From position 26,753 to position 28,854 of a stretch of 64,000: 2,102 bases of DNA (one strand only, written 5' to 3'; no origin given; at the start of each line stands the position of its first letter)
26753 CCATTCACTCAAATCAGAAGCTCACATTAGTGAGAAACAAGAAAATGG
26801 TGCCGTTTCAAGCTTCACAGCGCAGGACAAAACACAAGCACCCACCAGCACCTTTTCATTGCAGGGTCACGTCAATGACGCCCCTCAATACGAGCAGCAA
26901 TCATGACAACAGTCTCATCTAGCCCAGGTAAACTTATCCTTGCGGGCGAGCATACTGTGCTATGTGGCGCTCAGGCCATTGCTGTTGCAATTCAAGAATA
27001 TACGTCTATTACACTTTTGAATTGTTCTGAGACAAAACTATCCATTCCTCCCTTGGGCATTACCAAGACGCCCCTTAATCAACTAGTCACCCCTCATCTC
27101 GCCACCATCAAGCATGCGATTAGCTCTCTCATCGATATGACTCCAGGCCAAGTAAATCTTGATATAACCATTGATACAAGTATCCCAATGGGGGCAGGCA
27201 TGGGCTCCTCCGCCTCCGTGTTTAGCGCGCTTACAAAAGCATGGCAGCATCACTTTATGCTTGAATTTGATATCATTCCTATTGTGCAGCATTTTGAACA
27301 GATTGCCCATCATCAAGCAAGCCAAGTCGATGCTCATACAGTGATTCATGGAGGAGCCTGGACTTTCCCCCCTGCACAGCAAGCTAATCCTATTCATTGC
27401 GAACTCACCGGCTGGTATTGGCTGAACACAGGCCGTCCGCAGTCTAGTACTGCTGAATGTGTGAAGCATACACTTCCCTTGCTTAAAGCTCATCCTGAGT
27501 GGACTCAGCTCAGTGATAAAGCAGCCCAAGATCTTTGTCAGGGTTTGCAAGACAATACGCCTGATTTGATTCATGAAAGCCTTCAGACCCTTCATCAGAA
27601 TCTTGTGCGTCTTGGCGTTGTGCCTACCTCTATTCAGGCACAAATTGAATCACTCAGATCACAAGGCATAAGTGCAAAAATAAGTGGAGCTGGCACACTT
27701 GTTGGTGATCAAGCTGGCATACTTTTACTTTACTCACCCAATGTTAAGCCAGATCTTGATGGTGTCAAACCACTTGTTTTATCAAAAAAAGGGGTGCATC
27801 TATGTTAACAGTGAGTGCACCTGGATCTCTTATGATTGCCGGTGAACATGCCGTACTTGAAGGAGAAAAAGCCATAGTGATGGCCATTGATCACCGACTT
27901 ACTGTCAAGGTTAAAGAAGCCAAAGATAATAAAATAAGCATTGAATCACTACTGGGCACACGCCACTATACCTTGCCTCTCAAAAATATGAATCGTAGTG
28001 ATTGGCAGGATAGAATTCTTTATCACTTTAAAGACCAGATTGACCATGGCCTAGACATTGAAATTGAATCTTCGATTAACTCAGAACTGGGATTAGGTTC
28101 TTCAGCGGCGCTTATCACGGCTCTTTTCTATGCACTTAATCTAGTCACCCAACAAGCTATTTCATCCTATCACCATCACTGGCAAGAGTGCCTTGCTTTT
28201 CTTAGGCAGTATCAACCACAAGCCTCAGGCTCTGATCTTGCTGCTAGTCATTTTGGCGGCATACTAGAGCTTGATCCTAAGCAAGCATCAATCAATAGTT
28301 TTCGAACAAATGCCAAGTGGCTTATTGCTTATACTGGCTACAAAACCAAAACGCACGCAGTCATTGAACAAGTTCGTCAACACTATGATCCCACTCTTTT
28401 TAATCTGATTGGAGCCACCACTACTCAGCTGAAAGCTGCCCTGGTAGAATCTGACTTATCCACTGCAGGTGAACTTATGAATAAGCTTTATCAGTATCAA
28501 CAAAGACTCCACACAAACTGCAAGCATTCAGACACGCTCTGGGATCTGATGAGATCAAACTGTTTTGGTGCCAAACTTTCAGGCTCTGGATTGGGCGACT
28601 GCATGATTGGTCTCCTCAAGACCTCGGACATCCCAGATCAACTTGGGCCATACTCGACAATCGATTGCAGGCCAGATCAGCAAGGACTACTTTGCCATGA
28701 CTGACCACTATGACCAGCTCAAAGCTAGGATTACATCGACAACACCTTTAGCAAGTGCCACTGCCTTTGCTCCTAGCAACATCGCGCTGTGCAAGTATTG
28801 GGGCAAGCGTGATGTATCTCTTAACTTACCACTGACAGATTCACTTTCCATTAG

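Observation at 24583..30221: Complete six-gene mevalonate pathway operon in a gammaproteobacterium, abutting tRNA-Val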

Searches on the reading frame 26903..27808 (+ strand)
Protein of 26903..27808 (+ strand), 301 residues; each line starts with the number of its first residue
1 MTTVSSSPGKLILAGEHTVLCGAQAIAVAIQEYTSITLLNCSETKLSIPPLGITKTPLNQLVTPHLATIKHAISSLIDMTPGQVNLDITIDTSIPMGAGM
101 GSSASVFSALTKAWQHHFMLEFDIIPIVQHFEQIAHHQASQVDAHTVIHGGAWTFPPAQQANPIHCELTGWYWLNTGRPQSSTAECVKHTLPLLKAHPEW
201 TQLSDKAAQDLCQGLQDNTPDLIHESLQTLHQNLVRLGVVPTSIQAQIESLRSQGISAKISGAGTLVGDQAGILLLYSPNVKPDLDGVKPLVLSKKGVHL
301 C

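Call 6: search_protein_families(library=pfam, proteins=[window:26903-27808:+])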
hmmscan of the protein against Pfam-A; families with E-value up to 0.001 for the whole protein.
window:26903-27808:+ (301 aa): 2 families
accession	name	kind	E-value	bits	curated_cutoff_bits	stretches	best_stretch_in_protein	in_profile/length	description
PF00288.32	GHMP_kinases_N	-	8.2e-10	39.2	22.3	1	69-151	3-87/87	GHMP kinases N terminal domain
PF22700.2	MVD-like_N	-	7.8e-05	22.8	27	1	66-123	62-120/157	Diphosphomevalonate decarboxylase-like N-terminal domain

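Call 7: search_protein_families(library=ncbifam, proteins=[window:26903-27808:+])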
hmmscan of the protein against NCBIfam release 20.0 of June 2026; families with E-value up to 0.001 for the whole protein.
window:26903-27808:+ (301 aa): 11 families
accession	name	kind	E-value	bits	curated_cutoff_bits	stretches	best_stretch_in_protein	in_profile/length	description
TIGR00549.1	mevalon_kin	equivalog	2.3e-37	129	163.05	1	7-264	1-268/276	mevalonate kinase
NF003036.0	PRK03926.1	equivalog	6.6e-19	68.1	403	1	4-264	3-258/302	mevalonate kinase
NF002288.1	PRK01212.1-4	equivalog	1.8e-07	30.5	194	1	64-264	55-258/303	homoserine kinase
NF003006.0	PRK03817.1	equivalog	3.8e-07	29.4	443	1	6-127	5-129/352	galactokinase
NF003705.0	PRK05322.1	equivalog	1.2e-05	24.2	385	1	6-130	23-157/388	galactokinase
TIGR00131.1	gal_kin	equivalog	1.7e-05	24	226.65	1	4-136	19-161/388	galactokinase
TIGR00191.1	thrB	equivalog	5e-05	22.3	168.25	1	72-137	66-132/304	homoserine kinase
NF003472.0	PRK05101.1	equivalog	0.00025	20.1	499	1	5-126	23-153/382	galactokinase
TIGR01220.1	Pmev_kin_Gr_pos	equivalog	0.00052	19.2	165.7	0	6-44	4-43/358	phosphomevalonate kinase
TIGR01920.1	Shik_kin_archae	equivalog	0.00055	19.4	126.85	1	66-130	50-114/266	shikimate kinase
NF040656.1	GHMP_GYDIA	hypoth_equivalog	0.00084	18.6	225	0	6-38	3-35/299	GYDIA family GHMP kinase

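Call 31: search_solved_structures(query=window:26903-27808:+, max_evalue=0.01)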
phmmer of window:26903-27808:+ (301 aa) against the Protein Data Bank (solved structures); distinct sequences matched with E-value up to 0.01: 10.
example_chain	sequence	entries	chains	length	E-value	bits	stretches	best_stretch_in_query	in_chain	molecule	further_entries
8teb_A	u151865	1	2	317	2.5e-13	53.5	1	5-265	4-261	Mevalonate kinase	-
6mde_A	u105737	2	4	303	2.8e-11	46.8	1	5-264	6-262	Mevalonate kinase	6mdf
4hac_A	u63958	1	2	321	3.3e-11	46.5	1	5-264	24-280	Mevalonate kinase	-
2x7i_A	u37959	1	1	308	6.5e-10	42.3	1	6-264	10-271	MEVALONATE KINASE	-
2r3v_A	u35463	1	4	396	1e-08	38.4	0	5-55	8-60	Mevalonate kinase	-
2oi2_A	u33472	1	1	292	8.6e-08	35.3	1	5-264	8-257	Mevalonate kinase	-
1kvk_A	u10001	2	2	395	9.4e-07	31.9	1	5-54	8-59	mevalonate kinase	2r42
1vis_A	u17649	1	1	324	3.1e-06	30.2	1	2-152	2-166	Mevalonate kinase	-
1kkh_A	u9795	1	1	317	5.3e-06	29.4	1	6-152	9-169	Mevalonate Kinase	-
2hfs_A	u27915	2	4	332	0.0041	19.9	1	8-155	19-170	Mevalonate kinase, putative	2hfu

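Call 61: search_solved_structures(query=A5, max_evalue=0.0001)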
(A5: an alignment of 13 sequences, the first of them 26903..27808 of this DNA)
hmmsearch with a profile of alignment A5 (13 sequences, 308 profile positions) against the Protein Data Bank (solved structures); distinct sequences matched with E-value up to 0.0001: 33.
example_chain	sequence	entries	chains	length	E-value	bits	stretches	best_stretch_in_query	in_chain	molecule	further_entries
1kkh_A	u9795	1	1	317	1.2e-41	146.3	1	3-290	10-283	Mevalonate Kinase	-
1vis_A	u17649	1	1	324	1.4e-41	146.2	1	3-290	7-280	Mevalonate kinase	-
8teb_A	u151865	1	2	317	5.7e-33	117.8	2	89-289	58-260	Mevalonate kinase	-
2x7i_A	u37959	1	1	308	4.8e-32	114.8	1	93-303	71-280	MEVALONATE KINASE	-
6mde_A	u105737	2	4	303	7.4e-32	114.2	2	90-289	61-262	Mevalonate kinase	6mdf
4hac_A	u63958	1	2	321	9.1e-32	113.9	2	90-289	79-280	Mevalonate kinase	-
1kvk_A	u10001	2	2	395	2.2e-30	109.4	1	2-301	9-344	mevalonate kinase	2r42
2r3v_A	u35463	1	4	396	2.2e-30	109.3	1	2-301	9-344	Mevalonate kinase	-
2hfs_A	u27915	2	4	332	4e-27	98.7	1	95-289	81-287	Mevalonate kinase, putative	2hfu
2oi2_A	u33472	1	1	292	3.4e-26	95.6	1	91-289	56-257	Mevalonate kinase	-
8tfo_A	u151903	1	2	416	5.6e-25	91.6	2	105-290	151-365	Mevalonate kinase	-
3k17_A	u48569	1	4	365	2.6e-20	76.3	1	119-296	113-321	Lin0012 protein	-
3k85_A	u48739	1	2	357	3.2e-11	46.4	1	90-289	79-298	D-glycero-D-manno-heptose 1-phosphate kinase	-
4usm_A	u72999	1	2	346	9.5e-11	44.9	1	87-290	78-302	PUTATIVE SUGAR KINASE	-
4p52_A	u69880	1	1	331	1.3e-10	44.4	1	91-183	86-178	Homoserine kinase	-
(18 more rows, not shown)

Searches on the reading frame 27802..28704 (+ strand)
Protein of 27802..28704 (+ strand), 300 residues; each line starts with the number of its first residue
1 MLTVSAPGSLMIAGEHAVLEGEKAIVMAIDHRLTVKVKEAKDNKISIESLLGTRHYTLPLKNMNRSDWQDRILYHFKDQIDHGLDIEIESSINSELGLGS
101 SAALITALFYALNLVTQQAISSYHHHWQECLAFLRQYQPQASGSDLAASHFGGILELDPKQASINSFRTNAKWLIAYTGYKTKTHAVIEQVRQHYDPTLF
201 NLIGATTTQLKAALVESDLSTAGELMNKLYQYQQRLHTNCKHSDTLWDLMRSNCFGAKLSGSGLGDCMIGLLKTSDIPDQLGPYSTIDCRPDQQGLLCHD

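Call 6: search_protein_families(library=pfam, proteins=[window:27802-28704:+])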
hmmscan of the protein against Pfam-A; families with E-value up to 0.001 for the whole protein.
window:27802-28704:+ (300 aa): 3 families
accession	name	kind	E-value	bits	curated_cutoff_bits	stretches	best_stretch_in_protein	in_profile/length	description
PF00288.32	GHMP_kinases_N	-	1.2e-09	38.7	22.3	1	72-153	6-87/87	GHMP kinases N terminal domain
PF08544.19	GHMP_kinases_C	-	2.6e-09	37.8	21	1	211-279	2-73/85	GHMP kinases C terminal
PF10509.15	GalKase_gal_bdg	-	0.00098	19.1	23.1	0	3-37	13-47/49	Galactokinase galactose-binding signature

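Call 7: search_protein_families(library=ncbifam, proteins=[window:27802-28704:+])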
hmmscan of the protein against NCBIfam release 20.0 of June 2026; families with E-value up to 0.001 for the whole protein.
window:27802-28704:+ (300 aa): 14 families
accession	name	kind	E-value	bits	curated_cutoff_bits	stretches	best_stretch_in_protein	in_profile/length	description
TIGR00549.1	mevalon_kin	equivalog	1.5e-36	126.3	163.05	1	6-271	1-276/276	mevalonate kinase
NF003036.0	PRK03926.1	equivalog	2.1e-29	102.6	403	1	1-274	1-269/302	mevalonate kinase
TIGR01220.1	Pmev_kin_Gr_pos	equivalog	4.9e-18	65.3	165.7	2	3-49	2-49/358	phosphomevalonate kinase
NF003006.0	PRK03817.1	equivalog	4.5e-13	48.9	443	1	1-121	1-125/352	galactokinase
TIGR00131.1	gal_kin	equivalog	1.9e-11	43.5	226.65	1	2-126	18-149/388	galactokinase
NF003705.0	PRK05322.1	equivalog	4.7e-10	38.7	385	1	5-113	23-142/388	galactokinase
NF002288.1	PRK01212.1-4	equivalog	1.8e-09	37.1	194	1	34-263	28-258/303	homoserine kinase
NF001816.0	PRK00555.1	equivalog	2.1e-08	33.5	509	0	3-117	4-125/363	galactokinase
NF003472.0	PRK05101.1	equivalog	3.2e-08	32.9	499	1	3-121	22-150/382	galactokinase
NF040957.1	Arch_PMK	equivalog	4e-06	26.6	500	1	4-198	2-201/316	phosphomevalonate kinase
TIGR01920.1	Shik_kin_archae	equivalog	4.5e-05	22.9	126.85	1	27-121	19-107/266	shikimate kinase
NF040656.1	GHMP_GYDIA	hypoth_equivalog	9.6e-05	21.7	225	0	5-55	3-53/299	GYDIA family GHMP kinase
TIGR00191.1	thrB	equivalog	0.00018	20.4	168.25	1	52-154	48-144/304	homoserine kinase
NF009948.0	PRK13412.1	equivalog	0.00085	17.1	721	0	197-266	858-929/974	bifunctional fucokinase/fucose-1-phosphate guanylyltransferase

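Call 32: search_solved_structures(query=window:27802-28704:+, max_evalue=0.01)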
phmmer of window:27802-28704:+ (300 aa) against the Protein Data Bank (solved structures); distinct sequences matched with E-value up to 0.01: 21.
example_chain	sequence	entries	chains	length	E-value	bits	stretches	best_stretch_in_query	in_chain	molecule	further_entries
1vis_A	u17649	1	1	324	1.8e-17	66.8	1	2-275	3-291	Mevalonate kinase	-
1kkh_A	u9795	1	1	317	2.7e-17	66.2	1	3-274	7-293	Mevalonate Kinase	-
6mde_A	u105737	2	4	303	4e-17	65.7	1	1-273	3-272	Mevalonate kinase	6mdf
4hac_A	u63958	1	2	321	4.6e-17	65.5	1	1-273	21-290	Mevalonate kinase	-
8teb_A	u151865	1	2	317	5e-16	62.1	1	1-275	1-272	Mevalonate kinase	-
2hfs_A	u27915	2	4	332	1.3e-11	47.6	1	8-281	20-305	Mevalonate kinase, putative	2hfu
2oi2_A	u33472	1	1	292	6.9e-09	38.7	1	84-273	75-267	Mevalonate kinase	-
2r3v_A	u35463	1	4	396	6.3e-07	32.2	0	2-47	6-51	Mevalonate kinase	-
3k17_A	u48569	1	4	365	2.5e-06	30.3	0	2-47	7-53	Lin0012 protein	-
1kvk_A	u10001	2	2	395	2e-05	27.3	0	2-47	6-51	mevalonate kinase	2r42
8tfo_A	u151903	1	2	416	6.7e-05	25.6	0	2-49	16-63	Mevalonate kinase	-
1s4e_A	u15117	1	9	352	0.00031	23.4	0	205-273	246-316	Galactokinase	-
2a2c_A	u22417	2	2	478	0.00035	23.2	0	216-281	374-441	N-acetylgalactosamine kinase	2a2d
6q3w_A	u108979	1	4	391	0.0026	20.3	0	206-279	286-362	Galactokinase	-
7rcl_A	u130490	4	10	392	0.0027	20.3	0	206-279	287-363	Galactokinase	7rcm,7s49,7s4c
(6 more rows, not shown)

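Call 59: search_solved_structures(query=A4, max_evalue=0.01)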
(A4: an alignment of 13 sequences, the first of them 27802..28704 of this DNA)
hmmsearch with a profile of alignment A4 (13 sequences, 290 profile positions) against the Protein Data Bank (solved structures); distinct sequences matched with E-value up to 0.01: 48.
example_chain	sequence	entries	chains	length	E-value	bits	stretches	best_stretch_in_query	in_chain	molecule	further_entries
6mde_A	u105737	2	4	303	1.2e-54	188.8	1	1-282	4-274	Mevalonate kinase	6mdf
4hac_A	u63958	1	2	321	1.5e-54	188.6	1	1-282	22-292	Mevalonate kinase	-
8teb_A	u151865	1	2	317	5.4e-51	176.9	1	1-285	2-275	Mevalonate kinase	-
1kkh_A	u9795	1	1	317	2.3e-43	151.8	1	3-284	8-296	Mevalonate Kinase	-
1vis_A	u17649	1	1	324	2.3e-43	151.8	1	3-284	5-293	Mevalonate kinase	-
2hfs_A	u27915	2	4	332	1.3e-38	136.3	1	7-284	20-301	Mevalonate kinase, putative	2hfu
3k17_A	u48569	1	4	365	3.8e-32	115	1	2-284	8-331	Lin0012 protein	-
8tfo_A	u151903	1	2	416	2.4e-30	109.1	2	80-280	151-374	Mevalonate kinase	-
2x7i_A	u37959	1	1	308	1.2e-29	106.9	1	7-281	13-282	MEVALONATE KINASE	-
1kvk_A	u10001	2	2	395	7.3e-29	104.3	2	79-280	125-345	mevalonate kinase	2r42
2r3v_A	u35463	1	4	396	9e-28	100.7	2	80-280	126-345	Mevalonate kinase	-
2oi2_A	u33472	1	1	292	1.1e-24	90.6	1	5-283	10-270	Mevalonate kinase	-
1pie_A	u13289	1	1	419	1.3e-15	60.8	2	211-283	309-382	Galactokinase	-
6q3w_A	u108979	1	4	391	1.3e-15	60.8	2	209-284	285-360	Galactokinase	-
6q8z_A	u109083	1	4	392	1.3e-15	60.8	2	209-284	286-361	Galactokinase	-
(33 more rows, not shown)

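Call 63: find_homologous_proteins(query=A4, max_evalue=1e-20)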
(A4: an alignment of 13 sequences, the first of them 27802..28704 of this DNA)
Query A4 (13 sequences) (300 aa, profile of the alignment): 1689 proteins with E <= 1e-20 among 8000 candidates; the best 120 are listed.
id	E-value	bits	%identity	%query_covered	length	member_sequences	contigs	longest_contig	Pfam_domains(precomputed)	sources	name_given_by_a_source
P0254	9.3e-119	414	34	93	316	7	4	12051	PF10509.16,PF00288.33,PF08544.19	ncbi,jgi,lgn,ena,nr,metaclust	ncbi:MAG: mevalonate kinase [Gammaproteobacteria bacterium GWE2_42_36]|nr:MAG: mevalonate kinase [Ga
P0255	2.6e-116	406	35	100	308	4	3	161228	PF10509.16,PF00288.33,PF08544.19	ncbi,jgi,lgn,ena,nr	ncbi:mevalonate kinase ['Osedax' symbiont bacterium Rs2_46_30_T18]|nr:mevalonate kinase ['Osedax' sy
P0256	1.6e-115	404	29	90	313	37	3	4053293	PF00288.33,PF08544.19,PF22700.3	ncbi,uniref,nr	ncbi:mevalonate kinase [Marinobacterium iners]|uniref:mevalonate kinase n=1 Tax=Marinobacterium iner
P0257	2.8e-115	403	32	90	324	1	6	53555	PF10509.16,PF00288.33,PF08544.19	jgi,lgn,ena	jgi:mevalonate kinase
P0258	8.4e-115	401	36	98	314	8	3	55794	PF00288.33,PF08544.19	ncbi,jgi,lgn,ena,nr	ncbi:MAG: mevalonate kinase [Gammaproteobacteria bacterium]|nr:mevalonate kinase [Gammaproteobacteri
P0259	1.2e-114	401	33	95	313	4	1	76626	PF00288.33,PF08544.19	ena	-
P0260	1.7e-114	400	35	92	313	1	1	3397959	PF00288.33,PF08544.19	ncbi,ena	-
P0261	2.3e-114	400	33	99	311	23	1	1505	PF00288.33,PF08544.19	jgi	-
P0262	4.0e-114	399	32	98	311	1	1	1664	PF00288.33,PF08544.19,PF22700.3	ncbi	-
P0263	1.0e-113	398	34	100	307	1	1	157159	PF10509.16,PF00288.33,PF08544.19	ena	-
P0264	2.7e-113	396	32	95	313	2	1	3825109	PF00288.33,PF08544.19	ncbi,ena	-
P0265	3.1e-113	396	32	90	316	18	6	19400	PF00288.33,PF08544.19,PF22700.3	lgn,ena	-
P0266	3.2e-113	396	33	95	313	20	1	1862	PF00288.33,PF08544.19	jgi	jgi:mevalonate kinase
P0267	3.2e-113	396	30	90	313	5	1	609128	PF00288.33,PF08544.19,PF22700.3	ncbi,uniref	ncbi:GHMP kinase [Marinobacterium sp. MBR-109]|uniref:mevalonate kinase family protein n=1 Tax=Marin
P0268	3.6e-113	396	34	95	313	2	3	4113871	PF00288.33,PF08544.19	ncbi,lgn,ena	-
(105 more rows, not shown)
